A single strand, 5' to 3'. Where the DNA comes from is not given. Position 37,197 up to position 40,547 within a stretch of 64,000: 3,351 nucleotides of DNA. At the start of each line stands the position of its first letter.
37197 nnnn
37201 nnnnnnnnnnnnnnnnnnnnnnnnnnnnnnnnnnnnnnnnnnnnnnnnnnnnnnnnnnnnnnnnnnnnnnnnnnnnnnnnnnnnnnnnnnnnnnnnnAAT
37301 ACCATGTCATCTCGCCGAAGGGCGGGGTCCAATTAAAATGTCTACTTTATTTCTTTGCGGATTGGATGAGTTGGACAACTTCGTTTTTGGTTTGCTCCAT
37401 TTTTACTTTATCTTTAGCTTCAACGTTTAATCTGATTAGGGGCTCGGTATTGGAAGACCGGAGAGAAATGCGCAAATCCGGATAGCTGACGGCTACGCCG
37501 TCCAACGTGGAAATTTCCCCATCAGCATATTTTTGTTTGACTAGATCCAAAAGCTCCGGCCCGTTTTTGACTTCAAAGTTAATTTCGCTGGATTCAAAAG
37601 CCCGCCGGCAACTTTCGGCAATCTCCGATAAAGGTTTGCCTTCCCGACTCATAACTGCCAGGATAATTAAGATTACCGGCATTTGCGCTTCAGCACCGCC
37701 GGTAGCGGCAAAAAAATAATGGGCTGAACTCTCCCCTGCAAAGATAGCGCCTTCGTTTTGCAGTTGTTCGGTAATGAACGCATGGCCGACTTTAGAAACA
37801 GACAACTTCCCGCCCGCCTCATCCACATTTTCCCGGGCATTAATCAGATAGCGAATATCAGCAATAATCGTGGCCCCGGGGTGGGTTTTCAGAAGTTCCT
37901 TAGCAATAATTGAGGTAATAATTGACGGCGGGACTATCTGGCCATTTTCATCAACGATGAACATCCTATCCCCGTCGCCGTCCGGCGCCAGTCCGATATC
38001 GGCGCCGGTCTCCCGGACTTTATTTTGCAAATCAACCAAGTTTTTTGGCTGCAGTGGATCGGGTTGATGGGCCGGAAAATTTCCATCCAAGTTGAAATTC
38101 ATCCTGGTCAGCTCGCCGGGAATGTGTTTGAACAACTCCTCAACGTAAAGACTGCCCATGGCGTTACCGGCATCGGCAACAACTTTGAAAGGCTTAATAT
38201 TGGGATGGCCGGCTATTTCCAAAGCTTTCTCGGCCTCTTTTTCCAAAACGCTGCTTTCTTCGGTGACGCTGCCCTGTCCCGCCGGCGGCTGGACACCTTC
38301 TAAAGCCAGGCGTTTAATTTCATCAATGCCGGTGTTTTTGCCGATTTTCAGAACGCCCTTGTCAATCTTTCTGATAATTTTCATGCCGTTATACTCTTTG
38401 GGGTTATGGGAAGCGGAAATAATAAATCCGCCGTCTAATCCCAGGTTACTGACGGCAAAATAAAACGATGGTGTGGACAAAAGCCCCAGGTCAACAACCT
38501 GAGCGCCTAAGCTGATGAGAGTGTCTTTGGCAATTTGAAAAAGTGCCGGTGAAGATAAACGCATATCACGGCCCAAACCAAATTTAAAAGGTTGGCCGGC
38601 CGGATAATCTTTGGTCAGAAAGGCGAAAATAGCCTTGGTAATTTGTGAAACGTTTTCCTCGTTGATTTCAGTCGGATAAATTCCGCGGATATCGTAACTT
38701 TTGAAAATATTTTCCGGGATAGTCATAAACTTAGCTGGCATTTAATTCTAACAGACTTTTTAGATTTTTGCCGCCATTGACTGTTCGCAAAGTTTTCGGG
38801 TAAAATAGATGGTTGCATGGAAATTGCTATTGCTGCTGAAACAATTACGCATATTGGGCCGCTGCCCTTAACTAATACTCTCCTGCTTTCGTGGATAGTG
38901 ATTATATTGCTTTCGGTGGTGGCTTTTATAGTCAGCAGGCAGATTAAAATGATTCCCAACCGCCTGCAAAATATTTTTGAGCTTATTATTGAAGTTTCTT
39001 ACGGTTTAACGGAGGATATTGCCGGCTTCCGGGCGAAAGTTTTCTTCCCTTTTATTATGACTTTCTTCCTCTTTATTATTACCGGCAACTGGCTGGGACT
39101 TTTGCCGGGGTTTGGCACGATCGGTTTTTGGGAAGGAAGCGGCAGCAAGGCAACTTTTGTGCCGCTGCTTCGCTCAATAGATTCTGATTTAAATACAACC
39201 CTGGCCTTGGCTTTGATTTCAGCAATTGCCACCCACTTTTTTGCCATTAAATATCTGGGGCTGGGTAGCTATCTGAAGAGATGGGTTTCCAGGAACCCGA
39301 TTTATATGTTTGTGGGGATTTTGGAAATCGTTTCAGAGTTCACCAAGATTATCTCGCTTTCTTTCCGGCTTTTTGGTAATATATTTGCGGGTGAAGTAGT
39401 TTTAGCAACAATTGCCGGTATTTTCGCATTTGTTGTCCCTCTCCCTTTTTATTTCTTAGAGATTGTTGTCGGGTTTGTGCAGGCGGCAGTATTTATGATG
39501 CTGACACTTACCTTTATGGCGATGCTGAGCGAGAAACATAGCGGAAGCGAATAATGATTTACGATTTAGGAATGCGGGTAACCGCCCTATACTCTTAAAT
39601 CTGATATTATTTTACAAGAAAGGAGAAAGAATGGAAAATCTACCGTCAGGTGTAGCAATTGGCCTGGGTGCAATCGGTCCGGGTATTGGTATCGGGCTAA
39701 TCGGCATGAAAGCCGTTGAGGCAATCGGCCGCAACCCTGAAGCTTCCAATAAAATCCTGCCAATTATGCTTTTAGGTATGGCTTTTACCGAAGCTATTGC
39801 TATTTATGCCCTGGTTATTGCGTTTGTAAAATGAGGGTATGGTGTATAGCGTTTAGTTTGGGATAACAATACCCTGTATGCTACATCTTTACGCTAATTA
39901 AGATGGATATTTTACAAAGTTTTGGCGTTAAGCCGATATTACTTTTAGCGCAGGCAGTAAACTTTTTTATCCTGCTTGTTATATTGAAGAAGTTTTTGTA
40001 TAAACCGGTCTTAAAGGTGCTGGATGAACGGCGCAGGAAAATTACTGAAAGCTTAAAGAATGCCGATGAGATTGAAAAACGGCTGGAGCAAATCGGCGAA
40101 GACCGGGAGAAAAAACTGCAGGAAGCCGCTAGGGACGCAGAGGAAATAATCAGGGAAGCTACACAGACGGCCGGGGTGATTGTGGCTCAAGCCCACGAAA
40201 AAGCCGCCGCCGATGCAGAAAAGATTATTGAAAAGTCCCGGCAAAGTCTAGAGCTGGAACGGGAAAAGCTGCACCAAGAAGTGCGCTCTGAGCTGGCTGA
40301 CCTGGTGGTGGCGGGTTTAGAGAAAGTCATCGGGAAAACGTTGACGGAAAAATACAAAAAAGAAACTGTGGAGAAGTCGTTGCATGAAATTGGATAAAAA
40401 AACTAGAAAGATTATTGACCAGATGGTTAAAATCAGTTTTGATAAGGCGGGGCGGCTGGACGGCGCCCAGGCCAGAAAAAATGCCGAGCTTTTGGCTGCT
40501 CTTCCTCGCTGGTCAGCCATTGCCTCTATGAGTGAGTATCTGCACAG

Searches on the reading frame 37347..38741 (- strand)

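Call 40: search_protein_families(library=pfam, proteins=[window:37347-38741:-], max_evalue=0.0001)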
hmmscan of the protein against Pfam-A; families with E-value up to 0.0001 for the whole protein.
window:37347-38741:- (464 aa): 4 families
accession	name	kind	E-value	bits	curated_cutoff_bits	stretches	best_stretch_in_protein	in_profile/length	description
PF02878.22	PGM_PMM_I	-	3.2e-29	101.8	22.5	1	11-125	2-114/138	Phosphoglucomutase/phosphomannomutase, alpha/beta/alpha domain I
PF02879.22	PGM_PMM_II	-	1.4e-22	80.6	29.3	1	183-267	19-103/103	Phosphoglucomutase/phosphomannomutase, alpha/beta/alpha domain II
PF02880.22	PGM_PMM_III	-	3.3e-15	56.6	20.7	1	274-377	4-110/115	Phosphoglucomutase/phosphomannomutase, alpha/beta/alpha domain III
PF00408.26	PGM_PMM_IV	-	2.2e-10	40.9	23.1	1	386-457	1-67/68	Phosphoglucomutase/phosphomannomutase, C-terminal domain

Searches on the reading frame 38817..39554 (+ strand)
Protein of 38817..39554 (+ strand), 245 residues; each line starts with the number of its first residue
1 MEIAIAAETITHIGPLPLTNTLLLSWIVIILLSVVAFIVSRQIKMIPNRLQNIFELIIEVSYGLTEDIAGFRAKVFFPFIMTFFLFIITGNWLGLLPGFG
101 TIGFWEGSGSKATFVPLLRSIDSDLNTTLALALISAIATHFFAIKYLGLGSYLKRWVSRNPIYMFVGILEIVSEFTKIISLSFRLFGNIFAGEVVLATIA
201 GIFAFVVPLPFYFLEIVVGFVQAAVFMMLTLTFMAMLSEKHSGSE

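Call 40: search_protein_families(library=pfam, proteins=[window:38817-39554:+], max_evalue=0.0001)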
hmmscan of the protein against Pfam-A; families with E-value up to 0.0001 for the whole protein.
window:38817-39554:+ (245 aa): 1 family
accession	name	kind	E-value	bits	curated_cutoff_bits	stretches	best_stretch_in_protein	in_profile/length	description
PF00119.25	ATP-synt_A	-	9.5e-46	156.8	33.9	1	23-234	2-216/217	ATP synthase A chain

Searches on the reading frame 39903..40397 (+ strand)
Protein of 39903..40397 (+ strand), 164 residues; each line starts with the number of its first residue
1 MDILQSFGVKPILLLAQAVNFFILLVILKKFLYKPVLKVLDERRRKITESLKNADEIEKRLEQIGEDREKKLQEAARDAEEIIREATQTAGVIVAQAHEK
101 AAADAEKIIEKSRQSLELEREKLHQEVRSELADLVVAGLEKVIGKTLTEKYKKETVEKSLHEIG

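Call 40: search_protein_families(library=pfam, proteins=[window:39903-40397:+], max_evalue=0.0001)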
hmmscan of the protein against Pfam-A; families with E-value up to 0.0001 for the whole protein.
window:39903-40397:+ (164 aa): 1 family
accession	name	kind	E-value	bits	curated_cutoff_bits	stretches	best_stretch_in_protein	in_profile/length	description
PF00430.23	ATP-synt_B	-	3.4e-27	95.5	28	1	14-143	2-131/132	ATP synthase B/B' CF(0)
